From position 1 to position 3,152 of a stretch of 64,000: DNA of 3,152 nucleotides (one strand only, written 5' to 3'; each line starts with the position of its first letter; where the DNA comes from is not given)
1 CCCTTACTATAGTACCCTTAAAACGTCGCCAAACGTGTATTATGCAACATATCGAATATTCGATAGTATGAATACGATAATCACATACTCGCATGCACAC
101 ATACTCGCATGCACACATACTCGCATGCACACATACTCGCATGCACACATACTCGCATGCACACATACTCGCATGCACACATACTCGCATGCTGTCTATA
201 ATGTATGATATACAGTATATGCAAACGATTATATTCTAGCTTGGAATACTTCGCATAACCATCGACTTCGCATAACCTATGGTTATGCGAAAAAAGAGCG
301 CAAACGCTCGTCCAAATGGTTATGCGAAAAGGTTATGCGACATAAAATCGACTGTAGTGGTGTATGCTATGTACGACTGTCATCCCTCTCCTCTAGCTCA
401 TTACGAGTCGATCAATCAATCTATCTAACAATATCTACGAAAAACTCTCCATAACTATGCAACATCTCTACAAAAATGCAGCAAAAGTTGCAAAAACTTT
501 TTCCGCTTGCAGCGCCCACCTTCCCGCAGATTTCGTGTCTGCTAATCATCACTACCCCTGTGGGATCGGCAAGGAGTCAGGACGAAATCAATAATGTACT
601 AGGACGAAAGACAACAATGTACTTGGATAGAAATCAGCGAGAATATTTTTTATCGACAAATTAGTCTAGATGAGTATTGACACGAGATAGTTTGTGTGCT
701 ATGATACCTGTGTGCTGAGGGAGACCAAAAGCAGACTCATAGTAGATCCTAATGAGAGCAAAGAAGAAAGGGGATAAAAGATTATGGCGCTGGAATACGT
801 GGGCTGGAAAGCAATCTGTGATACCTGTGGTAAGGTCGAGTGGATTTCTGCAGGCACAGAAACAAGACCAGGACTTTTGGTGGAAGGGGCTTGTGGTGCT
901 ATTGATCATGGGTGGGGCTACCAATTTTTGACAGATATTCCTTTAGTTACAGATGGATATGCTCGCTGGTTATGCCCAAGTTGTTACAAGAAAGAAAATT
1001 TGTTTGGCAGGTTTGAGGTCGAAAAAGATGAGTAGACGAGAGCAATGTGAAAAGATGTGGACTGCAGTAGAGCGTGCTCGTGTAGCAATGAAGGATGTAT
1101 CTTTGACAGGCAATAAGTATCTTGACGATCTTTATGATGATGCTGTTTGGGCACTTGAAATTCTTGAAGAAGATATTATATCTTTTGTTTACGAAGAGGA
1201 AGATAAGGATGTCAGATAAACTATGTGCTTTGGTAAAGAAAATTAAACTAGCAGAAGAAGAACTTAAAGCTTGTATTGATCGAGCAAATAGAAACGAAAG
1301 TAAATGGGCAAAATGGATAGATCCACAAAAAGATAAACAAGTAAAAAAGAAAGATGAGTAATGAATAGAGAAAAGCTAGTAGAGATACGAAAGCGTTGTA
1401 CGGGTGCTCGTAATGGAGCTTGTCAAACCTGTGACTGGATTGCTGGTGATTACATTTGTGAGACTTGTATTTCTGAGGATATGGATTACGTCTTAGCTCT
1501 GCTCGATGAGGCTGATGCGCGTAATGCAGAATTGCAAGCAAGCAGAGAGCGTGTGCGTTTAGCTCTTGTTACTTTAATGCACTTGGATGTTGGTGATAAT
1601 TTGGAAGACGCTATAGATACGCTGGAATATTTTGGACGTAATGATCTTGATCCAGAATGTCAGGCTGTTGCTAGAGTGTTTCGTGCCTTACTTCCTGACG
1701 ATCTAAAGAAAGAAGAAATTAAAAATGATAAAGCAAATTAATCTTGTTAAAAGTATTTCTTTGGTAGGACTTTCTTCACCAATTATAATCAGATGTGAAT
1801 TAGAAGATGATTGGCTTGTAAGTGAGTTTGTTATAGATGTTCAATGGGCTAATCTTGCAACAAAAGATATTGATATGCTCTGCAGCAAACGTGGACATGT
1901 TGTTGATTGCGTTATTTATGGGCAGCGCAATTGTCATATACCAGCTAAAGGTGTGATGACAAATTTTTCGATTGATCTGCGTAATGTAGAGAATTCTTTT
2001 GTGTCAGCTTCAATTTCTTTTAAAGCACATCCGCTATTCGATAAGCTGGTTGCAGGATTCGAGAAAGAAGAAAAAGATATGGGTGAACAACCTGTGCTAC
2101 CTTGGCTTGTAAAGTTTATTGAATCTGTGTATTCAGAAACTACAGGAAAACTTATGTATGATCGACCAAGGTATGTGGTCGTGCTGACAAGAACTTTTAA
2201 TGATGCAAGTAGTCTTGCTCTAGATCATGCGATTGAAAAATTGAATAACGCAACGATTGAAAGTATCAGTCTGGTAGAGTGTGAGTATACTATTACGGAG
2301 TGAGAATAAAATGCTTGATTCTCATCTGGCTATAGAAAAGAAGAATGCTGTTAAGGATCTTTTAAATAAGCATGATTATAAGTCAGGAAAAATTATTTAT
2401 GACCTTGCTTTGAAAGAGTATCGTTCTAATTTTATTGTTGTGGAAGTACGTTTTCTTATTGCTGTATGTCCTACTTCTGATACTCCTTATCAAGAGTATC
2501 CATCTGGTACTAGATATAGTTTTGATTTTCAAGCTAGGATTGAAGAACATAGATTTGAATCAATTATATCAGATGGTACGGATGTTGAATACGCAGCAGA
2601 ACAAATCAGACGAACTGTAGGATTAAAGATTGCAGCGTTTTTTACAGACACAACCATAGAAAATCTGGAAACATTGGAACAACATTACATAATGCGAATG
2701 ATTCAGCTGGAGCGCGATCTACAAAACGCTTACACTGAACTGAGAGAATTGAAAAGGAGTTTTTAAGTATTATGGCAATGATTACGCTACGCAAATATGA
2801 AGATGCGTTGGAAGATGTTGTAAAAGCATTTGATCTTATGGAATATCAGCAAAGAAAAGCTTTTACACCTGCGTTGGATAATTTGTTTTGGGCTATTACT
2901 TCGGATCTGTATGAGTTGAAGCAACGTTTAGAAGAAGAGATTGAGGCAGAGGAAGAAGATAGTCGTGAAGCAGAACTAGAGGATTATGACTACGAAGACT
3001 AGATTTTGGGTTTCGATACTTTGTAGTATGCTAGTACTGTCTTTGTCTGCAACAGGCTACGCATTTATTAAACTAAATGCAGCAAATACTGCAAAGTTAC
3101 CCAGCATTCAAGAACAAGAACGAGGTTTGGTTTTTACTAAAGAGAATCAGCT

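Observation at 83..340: Left-end non-coding region with a 16-bp x7 tandem array and a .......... iteron cluster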

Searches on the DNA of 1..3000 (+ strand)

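Call 4: search_dna_similar(query=window:1-3000:+, collection=phages, mode=near, max_rows=30)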
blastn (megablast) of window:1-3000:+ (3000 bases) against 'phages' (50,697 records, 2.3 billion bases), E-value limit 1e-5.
No match.
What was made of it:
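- Tried and rejected: Near-identical DNA in GenBank phages: none (call 4).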

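Call 45: search_rna_families(source=window, start=1, end=1000, threshold=evalue, max_evalue=1)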
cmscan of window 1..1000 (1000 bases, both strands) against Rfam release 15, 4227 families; matches with E-value up to 1: 4.
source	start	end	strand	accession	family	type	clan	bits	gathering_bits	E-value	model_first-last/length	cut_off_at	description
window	118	190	-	RF04217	mir-297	Gene; miRNA;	-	32.6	90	0.0011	1-71/71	no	mir-297 microRNA precursor family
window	50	200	-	RF01699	Clostridiales-1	Gene; sRNA;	-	25.8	48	0.0027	1-166/166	no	Clostridiales-1 RNA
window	48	177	-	RF02723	sno_ZL1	Gene; snRNA; snoRNA; CD-box;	-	20.3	64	0.017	36-166/196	no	Small nucleolar RNA ZL1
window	80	161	-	RF04154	mir-1277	Gene; miRNA;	-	19.9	81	1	1-78/78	no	mir-1277 microRNA precursor family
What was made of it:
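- Tried and rejected: Rfam: only sub-threshold low-complexity hits (call 45).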

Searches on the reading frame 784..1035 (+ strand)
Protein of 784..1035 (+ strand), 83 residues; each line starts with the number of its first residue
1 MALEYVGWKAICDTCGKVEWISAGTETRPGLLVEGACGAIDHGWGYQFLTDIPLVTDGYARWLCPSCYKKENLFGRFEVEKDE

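Call 17: find_encoding_contigs(protein=window:784-1035:+, flank=10000, max_places=10)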
Protein window:784-1035:+ (83 aa): 1 contig read that carries it; 1 place shown.
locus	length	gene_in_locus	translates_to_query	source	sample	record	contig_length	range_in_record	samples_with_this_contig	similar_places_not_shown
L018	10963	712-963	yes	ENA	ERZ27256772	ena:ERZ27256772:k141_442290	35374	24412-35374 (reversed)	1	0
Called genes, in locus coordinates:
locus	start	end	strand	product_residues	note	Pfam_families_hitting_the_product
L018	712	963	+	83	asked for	-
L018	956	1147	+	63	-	-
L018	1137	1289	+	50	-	-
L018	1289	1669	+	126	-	-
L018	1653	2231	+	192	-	-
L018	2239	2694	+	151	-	-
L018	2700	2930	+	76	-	-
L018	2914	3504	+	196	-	PF01145:Band_7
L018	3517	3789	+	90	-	-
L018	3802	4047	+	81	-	-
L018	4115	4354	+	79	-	-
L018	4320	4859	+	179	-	-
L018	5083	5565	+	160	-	-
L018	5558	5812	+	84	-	-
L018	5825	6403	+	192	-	PF13936:HTH_38 (faint), PF13518:HTH_28 (faint), PF13384:HTH_23 (weak)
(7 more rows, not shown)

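Call 31: search_protein_families(library=pfam, proteins=[window:784-1035:+], max_evalue=0.01)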
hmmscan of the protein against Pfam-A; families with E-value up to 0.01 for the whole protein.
window:784-1035:+ (83 aa): 0 families

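Call 80: search_protein_families(library=phrogs, proteins=[window:784-1035:+], max_evalue=0.01)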
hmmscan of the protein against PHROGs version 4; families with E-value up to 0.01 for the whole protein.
window:784-1035:+ (83 aa): 0 families

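Call 82: find_homologous_proteins(query=window:784-1035:+, max_evalue=0.001)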
Query window:784-1035:+ (83 aa): 1 proteins with E <= 0.001 among 1 candidates.
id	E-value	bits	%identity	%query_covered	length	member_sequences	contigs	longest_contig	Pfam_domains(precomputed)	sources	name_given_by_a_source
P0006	1.6e-53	197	100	100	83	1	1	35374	-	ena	-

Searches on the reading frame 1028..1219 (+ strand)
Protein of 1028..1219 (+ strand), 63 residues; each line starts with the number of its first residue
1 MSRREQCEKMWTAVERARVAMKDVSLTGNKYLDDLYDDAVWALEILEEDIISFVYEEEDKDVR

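Call 35: find_encoding_contigs(protein=window:1028-1219:+, flank=10000, max_places=10)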
Protein window:1028-1219:+ (63 aa): 1 contig read that carries it; 1 place shown.
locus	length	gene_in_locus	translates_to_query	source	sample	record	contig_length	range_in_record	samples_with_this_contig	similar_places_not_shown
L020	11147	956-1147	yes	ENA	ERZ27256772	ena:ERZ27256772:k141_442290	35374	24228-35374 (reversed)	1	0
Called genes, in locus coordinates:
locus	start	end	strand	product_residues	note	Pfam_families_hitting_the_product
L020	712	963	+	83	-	-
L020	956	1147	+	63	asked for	-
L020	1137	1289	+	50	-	-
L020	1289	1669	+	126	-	-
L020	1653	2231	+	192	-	-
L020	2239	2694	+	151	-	-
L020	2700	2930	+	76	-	-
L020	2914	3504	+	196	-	PF01145:Band_7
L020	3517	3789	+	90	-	-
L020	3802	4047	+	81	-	-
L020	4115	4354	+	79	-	-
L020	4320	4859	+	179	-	-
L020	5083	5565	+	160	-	-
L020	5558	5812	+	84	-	-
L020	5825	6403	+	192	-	PF13936:HTH_38 (faint), PF13518:HTH_28 (faint), PF13384:HTH_23 (weak)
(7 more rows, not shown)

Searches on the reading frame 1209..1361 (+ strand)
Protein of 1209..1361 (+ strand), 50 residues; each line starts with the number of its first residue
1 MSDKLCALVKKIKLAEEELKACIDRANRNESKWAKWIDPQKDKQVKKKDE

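Call 93: find_encoding_contigs(protein=window:1209-1361:+, flank=10000, max_places=10)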
Protein window:1209-1361:+ (50 aa): 1 contig read that carries it; 1 place shown.
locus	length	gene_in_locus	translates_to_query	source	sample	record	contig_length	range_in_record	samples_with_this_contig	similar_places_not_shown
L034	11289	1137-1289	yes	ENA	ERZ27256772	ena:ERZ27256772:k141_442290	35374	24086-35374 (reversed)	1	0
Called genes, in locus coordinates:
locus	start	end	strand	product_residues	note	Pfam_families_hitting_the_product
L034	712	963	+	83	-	-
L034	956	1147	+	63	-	-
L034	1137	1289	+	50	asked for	-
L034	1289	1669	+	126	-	-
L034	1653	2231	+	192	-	-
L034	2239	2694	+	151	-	-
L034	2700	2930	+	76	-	-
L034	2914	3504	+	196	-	PF01145:Band_7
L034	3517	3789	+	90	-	-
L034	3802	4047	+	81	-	-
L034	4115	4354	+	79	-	-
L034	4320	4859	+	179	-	-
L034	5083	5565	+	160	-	-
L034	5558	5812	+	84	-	-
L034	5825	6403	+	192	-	PF13936:HTH_38 (faint), PF13518:HTH_28 (faint), PF13384:HTH_23 (weak)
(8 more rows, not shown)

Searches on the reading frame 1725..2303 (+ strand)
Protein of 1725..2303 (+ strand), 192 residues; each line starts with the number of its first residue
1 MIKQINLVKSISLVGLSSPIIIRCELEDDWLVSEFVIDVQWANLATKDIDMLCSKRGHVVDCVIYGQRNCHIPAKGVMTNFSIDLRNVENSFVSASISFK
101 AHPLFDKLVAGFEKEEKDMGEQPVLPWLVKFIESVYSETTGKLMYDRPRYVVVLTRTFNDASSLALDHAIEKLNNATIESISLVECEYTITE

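Call 15: find_related_loci(query=window:1725-2303:+, collection=viral_contigs, flank=10000)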
Query window:1725-2303:+ (192 aa) in viral_contigs; peptide patterns used: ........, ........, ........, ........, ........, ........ (x = any residue, [..] = any of these).
1 stretches matched a pattern, but none encodes a relative of the query by tblastn (E <= 1e-3).

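Call 31: search_protein_families(library=pfam, proteins=[window:1725-2303:+], max_evalue=0.01)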
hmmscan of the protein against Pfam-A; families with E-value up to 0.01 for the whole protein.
window:1725-2303:+ (192 aa): 0 families

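Call 80: search_protein_families(library=phrogs, proteins=[window:1725-2303:+], max_evalue=0.01)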
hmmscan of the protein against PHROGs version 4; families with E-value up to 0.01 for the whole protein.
window:1725-2303:+ (192 aa): 0 families

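Call 92: find_homologous_proteins(query=window:1725-2303:+, max_evalue=0.001)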
Query window:1725-2303:+: 55 candidates shared short words with the query, none scored E <= 0.001.

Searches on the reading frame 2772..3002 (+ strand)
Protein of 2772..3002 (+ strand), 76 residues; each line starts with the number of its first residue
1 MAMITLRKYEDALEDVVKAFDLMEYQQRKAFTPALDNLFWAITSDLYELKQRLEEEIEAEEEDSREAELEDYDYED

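Call 94: find_encoding_contigs(protein=window:2772-3002:+, flank=10000, max_places=10)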
Protein window:2772-3002:+ (76 aa): 1 contig read that carries it; 1 place shown.
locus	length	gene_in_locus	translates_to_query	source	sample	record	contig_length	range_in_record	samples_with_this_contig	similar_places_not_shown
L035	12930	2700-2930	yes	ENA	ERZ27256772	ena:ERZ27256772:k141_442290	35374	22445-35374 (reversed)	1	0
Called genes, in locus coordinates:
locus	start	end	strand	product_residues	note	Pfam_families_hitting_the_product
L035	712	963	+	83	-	-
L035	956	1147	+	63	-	-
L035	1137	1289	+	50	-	-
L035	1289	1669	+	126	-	-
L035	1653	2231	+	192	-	-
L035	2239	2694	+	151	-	-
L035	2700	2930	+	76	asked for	-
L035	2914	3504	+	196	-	PF01145:Band_7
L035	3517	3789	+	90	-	-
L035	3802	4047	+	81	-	-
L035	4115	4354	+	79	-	-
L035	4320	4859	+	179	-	-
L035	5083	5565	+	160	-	-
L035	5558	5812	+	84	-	-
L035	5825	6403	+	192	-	PF13936:HTH_38 (faint), PF13518:HTH_28 (faint), PF13384:HTH_23 (weak)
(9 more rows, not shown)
